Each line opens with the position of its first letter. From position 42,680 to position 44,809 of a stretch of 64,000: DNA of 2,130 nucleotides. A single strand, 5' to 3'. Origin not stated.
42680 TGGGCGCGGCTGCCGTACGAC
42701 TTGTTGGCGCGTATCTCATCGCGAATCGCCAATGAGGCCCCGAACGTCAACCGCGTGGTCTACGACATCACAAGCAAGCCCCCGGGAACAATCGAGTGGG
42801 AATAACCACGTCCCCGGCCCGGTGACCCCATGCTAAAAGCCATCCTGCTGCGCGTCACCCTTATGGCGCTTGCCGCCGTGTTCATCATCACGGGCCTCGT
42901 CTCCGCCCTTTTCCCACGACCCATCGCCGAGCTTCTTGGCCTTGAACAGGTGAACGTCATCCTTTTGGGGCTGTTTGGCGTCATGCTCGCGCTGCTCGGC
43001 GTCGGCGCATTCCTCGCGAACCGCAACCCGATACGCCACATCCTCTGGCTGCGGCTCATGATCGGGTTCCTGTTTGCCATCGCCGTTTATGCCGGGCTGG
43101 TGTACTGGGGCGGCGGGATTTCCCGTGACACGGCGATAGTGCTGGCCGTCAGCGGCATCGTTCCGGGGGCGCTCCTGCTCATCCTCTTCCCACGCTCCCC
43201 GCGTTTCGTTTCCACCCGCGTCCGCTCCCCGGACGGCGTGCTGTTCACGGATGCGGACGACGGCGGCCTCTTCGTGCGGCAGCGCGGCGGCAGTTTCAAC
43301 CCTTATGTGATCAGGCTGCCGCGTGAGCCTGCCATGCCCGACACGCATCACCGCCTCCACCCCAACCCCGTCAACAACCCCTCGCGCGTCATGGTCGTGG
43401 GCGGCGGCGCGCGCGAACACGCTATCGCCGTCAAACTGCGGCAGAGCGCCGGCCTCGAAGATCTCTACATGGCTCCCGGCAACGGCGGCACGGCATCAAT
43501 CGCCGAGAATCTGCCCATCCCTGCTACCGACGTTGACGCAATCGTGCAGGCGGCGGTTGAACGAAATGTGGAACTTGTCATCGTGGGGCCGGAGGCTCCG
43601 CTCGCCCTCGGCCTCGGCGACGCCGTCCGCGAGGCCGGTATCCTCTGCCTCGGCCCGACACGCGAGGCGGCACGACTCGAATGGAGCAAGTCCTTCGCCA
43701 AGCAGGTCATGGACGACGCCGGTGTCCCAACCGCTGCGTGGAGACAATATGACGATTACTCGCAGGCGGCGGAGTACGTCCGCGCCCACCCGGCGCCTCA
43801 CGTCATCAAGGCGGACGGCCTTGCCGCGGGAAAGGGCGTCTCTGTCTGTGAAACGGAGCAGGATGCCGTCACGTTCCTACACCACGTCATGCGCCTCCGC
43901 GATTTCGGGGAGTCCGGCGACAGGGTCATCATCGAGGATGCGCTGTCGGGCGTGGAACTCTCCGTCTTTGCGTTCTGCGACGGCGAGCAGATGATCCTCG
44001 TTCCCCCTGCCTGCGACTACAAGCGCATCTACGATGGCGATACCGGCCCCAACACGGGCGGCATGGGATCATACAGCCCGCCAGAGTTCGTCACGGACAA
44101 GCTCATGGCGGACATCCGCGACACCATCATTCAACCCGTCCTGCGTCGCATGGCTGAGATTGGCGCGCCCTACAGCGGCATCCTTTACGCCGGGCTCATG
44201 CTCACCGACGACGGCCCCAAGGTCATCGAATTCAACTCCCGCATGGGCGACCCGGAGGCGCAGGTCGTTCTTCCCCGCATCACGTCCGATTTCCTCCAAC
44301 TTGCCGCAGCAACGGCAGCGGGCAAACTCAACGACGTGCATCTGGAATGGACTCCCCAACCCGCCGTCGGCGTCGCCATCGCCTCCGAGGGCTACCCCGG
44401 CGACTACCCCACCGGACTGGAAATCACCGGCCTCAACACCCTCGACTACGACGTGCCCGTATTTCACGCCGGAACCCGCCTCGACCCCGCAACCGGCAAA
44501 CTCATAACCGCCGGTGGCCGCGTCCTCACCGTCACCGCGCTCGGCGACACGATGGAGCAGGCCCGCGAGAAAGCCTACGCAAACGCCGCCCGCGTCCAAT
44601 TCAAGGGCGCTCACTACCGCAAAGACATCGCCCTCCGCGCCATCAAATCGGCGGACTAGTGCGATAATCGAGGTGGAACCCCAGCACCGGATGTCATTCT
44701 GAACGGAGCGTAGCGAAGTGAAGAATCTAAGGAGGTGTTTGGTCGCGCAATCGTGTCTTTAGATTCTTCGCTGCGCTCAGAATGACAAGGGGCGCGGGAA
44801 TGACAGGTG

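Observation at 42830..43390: PurD is preceded in frame by a 4-TM hydrophobic module with no intervening stop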

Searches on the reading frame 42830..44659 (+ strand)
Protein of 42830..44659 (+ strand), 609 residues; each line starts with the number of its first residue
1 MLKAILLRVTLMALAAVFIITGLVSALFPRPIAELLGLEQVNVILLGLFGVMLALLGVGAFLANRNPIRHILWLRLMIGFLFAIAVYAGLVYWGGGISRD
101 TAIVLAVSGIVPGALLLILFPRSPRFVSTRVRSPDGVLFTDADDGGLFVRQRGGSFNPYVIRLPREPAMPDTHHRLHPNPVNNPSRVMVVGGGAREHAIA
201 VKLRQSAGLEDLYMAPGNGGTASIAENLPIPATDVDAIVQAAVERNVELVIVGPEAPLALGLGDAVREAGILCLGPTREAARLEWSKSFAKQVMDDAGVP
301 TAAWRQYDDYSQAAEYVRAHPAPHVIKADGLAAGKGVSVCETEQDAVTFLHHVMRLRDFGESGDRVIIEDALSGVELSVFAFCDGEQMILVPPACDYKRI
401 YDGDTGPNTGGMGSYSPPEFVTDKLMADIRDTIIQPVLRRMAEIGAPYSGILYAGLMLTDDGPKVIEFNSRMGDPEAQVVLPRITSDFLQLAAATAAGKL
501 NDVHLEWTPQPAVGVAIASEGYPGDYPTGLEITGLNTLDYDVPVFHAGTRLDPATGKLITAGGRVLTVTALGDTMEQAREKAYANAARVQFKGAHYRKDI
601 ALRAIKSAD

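Call 3: search_protein_families(library=pfam, proteins=[window:42830-44659:+], max_evalue=1)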
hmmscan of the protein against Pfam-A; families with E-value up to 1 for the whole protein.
window:42830-44659:+ (609 aa): 7 families
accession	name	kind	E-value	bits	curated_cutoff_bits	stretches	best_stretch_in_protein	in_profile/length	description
PF01071.24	GARS_A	-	1.1e-72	244.5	27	1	286-477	2-194/194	Phosphoribosylglycinamide synthetase, ATP-grasp (A) domain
PF02844.21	GARS_N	-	2.1e-33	115.5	29.5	1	186-284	2-100/100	Phosphoribosylglycinamide synthetase, N domain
PF02843.22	GARS_C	-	1.1e-30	106.2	34.8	1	512-602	1-91/92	Phosphoribosylglycinamide synthetase, C domain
PF02655.19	ATP-grasp_3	-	0.0016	19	23.2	1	293-472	10-157/160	ATP-grasp domain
PF02222.28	ATP-grasp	-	0.0027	17.8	27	1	293-371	2-75/179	ATP-grasp domain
PF14397.11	ATPgrasp_ST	-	0.0035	17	31.4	1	286-370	21-118/278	Sugar-transfer associated ATP-grasp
PF02786.22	CPSase_L_D2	-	0.0092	16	19.8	1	287-374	2-91/211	Carbamoyl-phosphate synthase L chain, ATP binding domain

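Call 27: find_homologous_proteins(query=window:42830-44659:+, max_evalue=1e-10)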
Query window:42830-44659:+ (609 aa): 7999 proteins with E <= 1e-10 among 8000 candidates; the best 120 are listed.
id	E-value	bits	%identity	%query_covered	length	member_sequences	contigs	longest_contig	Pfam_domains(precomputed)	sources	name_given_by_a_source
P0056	0.0e+0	1295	95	100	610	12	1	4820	PF02844.22,PF02843.23,PF01071.25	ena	-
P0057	0.0e+0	1218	89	100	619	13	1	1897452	PF02844.22,PF02843.23,PF01071.25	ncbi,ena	-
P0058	0.0e+0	1211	87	100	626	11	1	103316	PF02844.22,PF02843.23,PF01071.25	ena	-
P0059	0.0e+0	1186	85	100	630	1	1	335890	PF02844.22,PF02843.23,PF01071.25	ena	-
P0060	0.0e+0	1164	87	96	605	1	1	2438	PF02844.22,PF02843.23,PF01071.25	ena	-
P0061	0.0e+0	1162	87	96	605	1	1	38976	PF02844.22,PF02843.23,PF01071.25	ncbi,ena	-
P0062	0.0e+0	1098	81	98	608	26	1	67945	PF02844.22,PF02843.23,PF01071.25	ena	-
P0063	0.0e+0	1062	75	100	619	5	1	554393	PF02844.22,PF02843.23,PF01071.25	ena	-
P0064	0.0e+0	1035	76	99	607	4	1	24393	PF02844.22,PF02843.23,PF01071.25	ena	-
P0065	2.2e-288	976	72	100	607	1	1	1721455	PF02844.22,PF02843.23,PF01071.25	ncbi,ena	-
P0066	2.2e-284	963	72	97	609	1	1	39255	PF02844.22,PF02843.23,PF01071.25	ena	-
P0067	3.2e-260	883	67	100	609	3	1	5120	PF02844.22,PF02843.23,PF01071.25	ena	-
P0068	1.4e-253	861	81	77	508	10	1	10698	PF02844.22,PF01071.25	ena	-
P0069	2.2e-248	844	63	100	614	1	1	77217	PF02844.22,PF02843.23,PF01071.25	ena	-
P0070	1.5e-244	831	62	99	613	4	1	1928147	PF02844.22,PF02843.23,PF01071.25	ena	-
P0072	2.1e-171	590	62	69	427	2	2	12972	PF02844.22,PF02843.23,PF01071.25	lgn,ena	-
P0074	1.7e-157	544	59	69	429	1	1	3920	PF02844.22,PF02843.23,PF01071.25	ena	-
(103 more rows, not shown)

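Call 37: search_protein_families(library=ncbifam, proteins=[window:42830-44659:+], max_evalue=1)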
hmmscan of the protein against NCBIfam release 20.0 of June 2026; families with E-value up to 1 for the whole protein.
window:42830-44659:+ (609 aa): 28 families (the best 25 are shown)
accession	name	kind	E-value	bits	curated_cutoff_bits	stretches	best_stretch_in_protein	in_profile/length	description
TIGR00877.1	purD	equivalog_domain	8.8e-152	505.8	288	1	186-605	2-424/425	phosphoribosylamine--glycine ligase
NF006406.0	PRK08654.1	equivalog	2.7e-08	32.8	739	1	260-399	89-233/499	acetyl-CoA carboxylase biotin carboxylase subunit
NF005543.0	PRK07206.1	subfamily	5.8e-08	31.8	302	1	231-472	55-288/416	hypothetical protein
TIGR01205.1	D_ala_D_alaTIGR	subfamily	1.2e-06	27.7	245.65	1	269-405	89-226/318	D-alanine--D-alanine ligase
NF009554.0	PRK12999.1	equivalog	6e-06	24.3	965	1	234-373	66-208/1147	pyruvate carboxylase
NF006367.0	PRK08591.1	subfamily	1.1e-05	24.4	597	1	264-372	93-203/451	acetyl-CoA carboxylase biotin carboxylase subunit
TIGR01369.1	CPSaseII_lrg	equivalog_domain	1.4e-05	22.9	1027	1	235-472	618-841/1052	carbamoyl-phosphate synthase (glutamine-hydrolyzing) large subunit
TIGR00514.1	accC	equivalog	1.5e-05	24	626.5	1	262-387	91-221/449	acetyl-CoA carboxylase biotin carboxylase subunit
NF010623.0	PRK14016.1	subfamily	2e-05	22.9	877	1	236-376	163-299/871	cyanophycin synthetase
TIGR02068.2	cya_phycin_syn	equivalog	2.3e-05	22.6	850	1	236-376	162-298/862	cyanophycin synthetase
NF002378.0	PRK01372.1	subfamily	7.5e-05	21.6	243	1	280-389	94-195/305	D-alanine--D-alanine ligase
NF002527.0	PRK01966.1-3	equivalog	0.00011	21.6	310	1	271-392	103-222/332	D-alanine--D-alanine ligase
NF006766.0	PRK09288.1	equivalog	0.00016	20.6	339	1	182-372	10-198/396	formate-dependent phosphoribosylglycinamide formyltransferase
TIGR02712.1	urea_carbox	equivalog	0.00022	19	1303.85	1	235-394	62-226/1201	urea carboxylase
TIGR01142.1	purT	equivalog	0.00026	20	502.15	1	232-373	48-186/380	phosphoribosylglycinamide formyltransferase 2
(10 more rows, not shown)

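Call 41: predict_structure(alignment_id=A4)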
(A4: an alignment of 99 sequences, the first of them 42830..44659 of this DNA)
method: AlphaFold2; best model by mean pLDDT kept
length: 609 residues; sequences in the alignment: 99
mean_pLDDT: 87.5   pTM: 0.70
mean pLDDT of the five models: 87.5, 86.9, 85.8, 85.1, 84.6
residues with pLDDT >= 90: 418; 70-90: 120; 50-70: 27; < 50: 44
segments of 3 or more residues with pLDDT < 50: 123-130, 149-152, 154-179
pLDDT, mean of each block of 10 residues (from residue 1): 75 89 92 84 87 89 74 84 90 89 89 85 50 52 49 41 34 39 91 96 96 97 96 98 98 93 98 96 92 97 96 97 93 77 95 90 92 93 96 94 88 95 96 97 96 94 91 89 96 96 94 97 93 96 96 95 96 98 98 97 78
secondary structure, 60 per line:
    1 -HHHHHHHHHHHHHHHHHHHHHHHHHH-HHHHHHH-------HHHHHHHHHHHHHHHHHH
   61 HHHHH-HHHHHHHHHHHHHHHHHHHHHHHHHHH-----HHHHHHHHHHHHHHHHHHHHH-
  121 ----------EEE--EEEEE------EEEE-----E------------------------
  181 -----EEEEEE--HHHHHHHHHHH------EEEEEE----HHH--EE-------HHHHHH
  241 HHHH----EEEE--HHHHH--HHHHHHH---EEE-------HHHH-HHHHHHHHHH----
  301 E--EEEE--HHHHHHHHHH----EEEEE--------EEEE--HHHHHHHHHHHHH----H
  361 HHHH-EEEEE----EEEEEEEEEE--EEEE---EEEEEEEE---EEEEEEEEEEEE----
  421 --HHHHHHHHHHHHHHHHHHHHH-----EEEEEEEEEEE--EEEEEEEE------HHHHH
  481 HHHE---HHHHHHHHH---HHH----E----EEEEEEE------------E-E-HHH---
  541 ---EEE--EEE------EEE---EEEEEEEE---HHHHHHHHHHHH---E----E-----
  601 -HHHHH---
elements in order: H2-27 H29-35 H43-65 H67-93 H99-119 E131-133 E136-140 E147-150 E186-191 H194-204 E211-216 H235-244 E249-252 H255-259 H262-268 E272-274 H282-285 H287-296 E304-307 H310-319 E324-328 E337-340 H343-355 H360-364 E366-370 E375-384 E387-390 E394-401 E405-416 H423-443 E449-459 E462-469 H476-483 H488-496 E512-518 E544-546 E549-551 E558-560 E564-571 H575-586 H602-606

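Call 45: search_solved_structures(query=window:42830-44659:+, max_evalue=0.00001, show_alignments=1)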
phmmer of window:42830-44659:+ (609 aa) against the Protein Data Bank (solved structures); distinct sequences matched with E-value up to 0.00001: 14.
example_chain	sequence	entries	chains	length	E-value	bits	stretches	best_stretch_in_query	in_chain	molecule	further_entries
2yrw_A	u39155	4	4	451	1.2e-117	397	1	182-608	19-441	Phosphoribosylglycinamide synthetase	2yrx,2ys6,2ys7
2qk4_A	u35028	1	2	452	5.7e-117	394.8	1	185-605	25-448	Trifunctional purine biosynthetic protein adenosine-3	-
3mjf_A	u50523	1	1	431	2.7e-114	386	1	183-606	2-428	Phosphoribosylamine--glycine ligase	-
2yw2_A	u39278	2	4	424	1.9e-112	379.8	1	186-606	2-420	Phosphoribosylamine--glycine ligase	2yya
2xcl_A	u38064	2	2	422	4.1e-108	365.5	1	186-608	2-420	PHOSPHORIBOSYLAMINE--GLYCINE LIGASE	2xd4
1gso_A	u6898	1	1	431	6.6e-105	354.9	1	186-606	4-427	PROTEIN (GLYCINAMIDE RIBONUCLEOTIDE SYNTHETASE)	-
5vev_A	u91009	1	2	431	2.6e-103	349.7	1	185-605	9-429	Phosphoribosylamine--glycine ligase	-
7lvo_A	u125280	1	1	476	1.8e-100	340.3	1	176-607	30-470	phosphoribosyl-glycinamide (GAR) synthetase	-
3lp8_A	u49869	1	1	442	6.8e-98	331.8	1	185-601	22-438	Phosphoribosylamine-glycine ligase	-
2ip4_A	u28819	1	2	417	3.7e-95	322.8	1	186-605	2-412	Phosphoribosylamine--glycine ligase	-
1vkz_A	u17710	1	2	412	5.2e-65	223.2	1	175-602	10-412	Phosphoribosylamine--glycine ligase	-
8f41_I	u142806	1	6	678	1.5e-07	33.4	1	260-401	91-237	3-methylcrotonyl-CoA carboxylase, alpha-subunit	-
8f3d_H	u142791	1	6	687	1.6e-07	33.4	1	260-401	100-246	3-methylcrotonyl-CoA carboxylase alpha-subunit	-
3u9s_A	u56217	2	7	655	2e-06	29.7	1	264-400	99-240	Methylcrotonyl-CoA carboxylase, alpha-subunit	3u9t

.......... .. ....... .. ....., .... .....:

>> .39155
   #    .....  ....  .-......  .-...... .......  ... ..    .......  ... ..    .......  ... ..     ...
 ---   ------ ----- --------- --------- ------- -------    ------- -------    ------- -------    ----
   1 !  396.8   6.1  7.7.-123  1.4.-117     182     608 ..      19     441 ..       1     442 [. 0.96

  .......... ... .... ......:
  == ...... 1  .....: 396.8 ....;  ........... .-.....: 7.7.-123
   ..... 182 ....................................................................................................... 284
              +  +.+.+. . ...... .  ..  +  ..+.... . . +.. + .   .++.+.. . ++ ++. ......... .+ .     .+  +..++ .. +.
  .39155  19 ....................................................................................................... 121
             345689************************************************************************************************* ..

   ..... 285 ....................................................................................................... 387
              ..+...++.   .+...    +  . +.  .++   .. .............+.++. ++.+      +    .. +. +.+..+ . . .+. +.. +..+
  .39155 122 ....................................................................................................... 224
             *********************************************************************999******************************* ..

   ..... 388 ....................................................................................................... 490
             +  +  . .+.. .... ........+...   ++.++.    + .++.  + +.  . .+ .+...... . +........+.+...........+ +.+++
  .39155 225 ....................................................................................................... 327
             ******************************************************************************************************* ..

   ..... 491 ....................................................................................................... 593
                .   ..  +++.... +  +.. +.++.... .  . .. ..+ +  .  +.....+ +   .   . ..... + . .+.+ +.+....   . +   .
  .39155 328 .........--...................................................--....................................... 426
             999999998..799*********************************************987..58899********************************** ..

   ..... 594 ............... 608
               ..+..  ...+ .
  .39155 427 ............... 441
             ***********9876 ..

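Call 58: find_encoding_contigs(protein=P0072, flank=5000, max_places=2)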
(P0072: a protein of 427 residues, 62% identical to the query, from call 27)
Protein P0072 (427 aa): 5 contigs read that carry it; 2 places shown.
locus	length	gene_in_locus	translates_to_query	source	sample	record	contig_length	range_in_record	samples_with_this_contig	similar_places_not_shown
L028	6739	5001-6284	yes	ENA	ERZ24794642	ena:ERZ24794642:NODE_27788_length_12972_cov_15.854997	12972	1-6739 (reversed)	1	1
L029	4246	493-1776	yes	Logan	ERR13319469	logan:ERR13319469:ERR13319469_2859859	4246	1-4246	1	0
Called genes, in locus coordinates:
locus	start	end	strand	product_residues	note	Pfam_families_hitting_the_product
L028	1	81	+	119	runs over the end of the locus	PF01738:DLH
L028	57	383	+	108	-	PF01738:DLH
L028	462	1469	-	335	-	PF00348:polyprenyl_synt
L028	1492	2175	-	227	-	PF01300:Sua5_yciO_yrdC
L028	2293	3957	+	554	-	PF00117:GATase, PF07722:Peptidase_C26, PF02540:NAD_synthase (faint), PF00958:GMP_synt_C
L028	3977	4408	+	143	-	-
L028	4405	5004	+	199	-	-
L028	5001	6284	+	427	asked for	PF02844:GARS_N, PF01071:GARS_A, PF02843:GARS_C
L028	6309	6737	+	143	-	?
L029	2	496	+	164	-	?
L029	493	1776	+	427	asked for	PF02844:GARS_N, PF01071:GARS_A, PF02843:GARS_C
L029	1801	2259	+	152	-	PF00731:AIRC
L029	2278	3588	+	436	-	PF00206:Lyase_1, PF10397:ADSL_C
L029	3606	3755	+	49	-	-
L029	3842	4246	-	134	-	?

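Call 59: find_encoding_contigs(protein=P0074, flank=5000, max_places=2)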
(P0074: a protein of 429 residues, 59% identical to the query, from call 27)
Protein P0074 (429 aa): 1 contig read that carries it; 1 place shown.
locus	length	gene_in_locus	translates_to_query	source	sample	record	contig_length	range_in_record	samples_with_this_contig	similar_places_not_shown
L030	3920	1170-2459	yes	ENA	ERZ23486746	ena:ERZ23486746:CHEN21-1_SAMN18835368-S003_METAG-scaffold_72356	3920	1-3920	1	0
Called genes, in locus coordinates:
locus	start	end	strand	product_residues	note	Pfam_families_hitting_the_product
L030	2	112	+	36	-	?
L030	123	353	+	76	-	PF15919:HicB_lk_antitox, PF15970:HicB-like_2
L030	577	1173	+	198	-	-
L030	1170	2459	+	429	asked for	PF02844:GARS_N, PF01071:GARS_A, PF02843:GARS_C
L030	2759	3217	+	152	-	PF00731:AIRC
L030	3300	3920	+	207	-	?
